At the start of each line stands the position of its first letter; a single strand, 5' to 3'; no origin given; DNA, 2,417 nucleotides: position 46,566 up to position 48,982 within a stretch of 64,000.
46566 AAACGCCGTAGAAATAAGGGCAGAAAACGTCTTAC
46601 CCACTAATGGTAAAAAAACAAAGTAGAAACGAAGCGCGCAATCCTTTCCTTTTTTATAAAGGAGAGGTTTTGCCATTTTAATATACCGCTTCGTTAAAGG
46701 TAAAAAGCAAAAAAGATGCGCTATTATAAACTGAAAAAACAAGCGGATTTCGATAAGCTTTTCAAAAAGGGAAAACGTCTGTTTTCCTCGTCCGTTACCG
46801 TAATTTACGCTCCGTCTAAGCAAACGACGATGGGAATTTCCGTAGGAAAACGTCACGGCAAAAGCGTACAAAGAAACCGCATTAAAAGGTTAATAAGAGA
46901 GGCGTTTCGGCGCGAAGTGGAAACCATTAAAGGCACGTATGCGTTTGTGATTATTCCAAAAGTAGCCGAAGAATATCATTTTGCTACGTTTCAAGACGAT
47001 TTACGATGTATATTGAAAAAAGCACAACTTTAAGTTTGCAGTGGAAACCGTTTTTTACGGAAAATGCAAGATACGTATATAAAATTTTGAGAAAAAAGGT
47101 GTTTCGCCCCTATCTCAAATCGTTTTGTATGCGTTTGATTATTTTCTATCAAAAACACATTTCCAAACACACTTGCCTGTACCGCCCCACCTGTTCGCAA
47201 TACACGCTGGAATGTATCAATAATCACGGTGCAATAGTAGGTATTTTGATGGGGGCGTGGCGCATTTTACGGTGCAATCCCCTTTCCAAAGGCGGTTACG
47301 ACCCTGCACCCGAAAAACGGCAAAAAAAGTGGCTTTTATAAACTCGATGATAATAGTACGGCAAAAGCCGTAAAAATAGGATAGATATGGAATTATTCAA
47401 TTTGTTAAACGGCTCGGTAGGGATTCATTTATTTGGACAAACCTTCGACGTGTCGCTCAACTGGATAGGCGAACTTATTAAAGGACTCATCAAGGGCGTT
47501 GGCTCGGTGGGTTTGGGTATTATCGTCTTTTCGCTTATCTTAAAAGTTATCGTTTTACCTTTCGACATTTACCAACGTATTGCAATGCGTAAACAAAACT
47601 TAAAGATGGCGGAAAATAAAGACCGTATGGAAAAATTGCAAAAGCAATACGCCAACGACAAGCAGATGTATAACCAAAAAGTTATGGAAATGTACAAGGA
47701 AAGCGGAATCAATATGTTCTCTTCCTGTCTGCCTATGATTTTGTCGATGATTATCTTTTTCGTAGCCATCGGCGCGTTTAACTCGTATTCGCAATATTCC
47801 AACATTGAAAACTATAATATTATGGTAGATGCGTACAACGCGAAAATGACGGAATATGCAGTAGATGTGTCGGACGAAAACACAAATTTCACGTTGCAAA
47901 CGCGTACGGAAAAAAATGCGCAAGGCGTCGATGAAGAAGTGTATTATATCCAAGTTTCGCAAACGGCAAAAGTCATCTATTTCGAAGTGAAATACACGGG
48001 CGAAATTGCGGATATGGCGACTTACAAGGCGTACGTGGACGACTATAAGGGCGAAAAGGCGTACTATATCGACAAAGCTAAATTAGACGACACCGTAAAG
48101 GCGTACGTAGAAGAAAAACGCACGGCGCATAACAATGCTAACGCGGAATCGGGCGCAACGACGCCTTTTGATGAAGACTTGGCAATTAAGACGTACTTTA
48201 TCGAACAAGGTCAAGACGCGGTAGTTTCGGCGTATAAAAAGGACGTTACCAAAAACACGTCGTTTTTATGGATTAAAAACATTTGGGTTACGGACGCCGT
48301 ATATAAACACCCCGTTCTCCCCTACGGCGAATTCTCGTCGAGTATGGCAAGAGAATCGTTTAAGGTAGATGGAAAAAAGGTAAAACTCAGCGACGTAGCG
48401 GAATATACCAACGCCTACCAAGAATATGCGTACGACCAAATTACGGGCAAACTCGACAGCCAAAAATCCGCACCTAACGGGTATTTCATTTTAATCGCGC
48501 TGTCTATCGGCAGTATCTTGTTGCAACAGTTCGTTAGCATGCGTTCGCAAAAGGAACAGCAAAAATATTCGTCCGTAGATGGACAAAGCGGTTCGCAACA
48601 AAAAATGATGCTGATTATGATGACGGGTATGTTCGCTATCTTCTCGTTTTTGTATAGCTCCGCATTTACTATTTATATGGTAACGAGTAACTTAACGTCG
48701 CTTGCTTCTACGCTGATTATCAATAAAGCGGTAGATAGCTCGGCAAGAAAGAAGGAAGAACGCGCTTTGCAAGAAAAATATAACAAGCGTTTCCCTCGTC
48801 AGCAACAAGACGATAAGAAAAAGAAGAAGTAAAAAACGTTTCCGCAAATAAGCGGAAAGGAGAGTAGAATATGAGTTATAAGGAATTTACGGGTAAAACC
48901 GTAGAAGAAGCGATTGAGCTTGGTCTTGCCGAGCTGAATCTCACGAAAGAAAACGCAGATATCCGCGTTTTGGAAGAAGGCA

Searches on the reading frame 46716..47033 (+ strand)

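Call 8: search_protein_families(library=pfam, proteins=[window:46716-47033:+])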
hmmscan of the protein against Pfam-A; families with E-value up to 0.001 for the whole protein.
window:46716-47033:+ (105 aa): 2 families
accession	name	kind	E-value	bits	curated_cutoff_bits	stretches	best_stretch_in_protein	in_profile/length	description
PF00825.24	Ribonuclease_P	-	3.5e-26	91.8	22.3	1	2-103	3-108/109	Ribonuclease P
PF22642.1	MinC_N_1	-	0.00099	19.8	27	0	6-70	14-77/78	Cell-division inhibitor MinC, N-terminal domain-like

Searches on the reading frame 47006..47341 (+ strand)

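Call 5: search_protein_families(library=pfam, proteins=[window:47006-47341:+])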
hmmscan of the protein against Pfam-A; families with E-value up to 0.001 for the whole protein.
window:47006-47341:+ (111 aa): 1 family
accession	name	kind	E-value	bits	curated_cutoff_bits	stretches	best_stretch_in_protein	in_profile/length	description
PF01809.23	YidD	-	2.3e-24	85.4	27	1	39-100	2-66/67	Putative membrane protein insertion efficiency factor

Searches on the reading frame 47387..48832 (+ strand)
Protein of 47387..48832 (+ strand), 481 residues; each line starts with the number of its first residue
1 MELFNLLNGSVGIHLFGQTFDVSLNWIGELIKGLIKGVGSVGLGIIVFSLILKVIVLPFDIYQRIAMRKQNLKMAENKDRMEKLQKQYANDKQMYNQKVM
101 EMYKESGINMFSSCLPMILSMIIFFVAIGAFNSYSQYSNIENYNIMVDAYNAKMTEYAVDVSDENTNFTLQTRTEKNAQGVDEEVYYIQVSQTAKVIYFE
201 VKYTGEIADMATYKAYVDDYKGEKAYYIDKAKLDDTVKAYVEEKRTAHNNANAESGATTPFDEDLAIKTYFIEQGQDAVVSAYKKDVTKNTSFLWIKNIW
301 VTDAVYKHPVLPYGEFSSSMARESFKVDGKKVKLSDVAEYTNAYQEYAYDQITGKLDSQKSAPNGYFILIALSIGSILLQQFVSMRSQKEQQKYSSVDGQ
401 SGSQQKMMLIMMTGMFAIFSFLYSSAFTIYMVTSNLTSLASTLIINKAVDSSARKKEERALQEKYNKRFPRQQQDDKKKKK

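Call 5: search_protein_families(library=pfam, proteins=[window:47387-48832:+])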
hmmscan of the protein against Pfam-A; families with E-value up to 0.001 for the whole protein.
window:47387-48832:+ (481 aa): 1 family
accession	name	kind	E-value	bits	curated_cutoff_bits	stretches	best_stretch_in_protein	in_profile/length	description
PF02096.25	60KD_IMP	-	7.3e-27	94.8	35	2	42-141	2-97/163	60Kd inner membrane protein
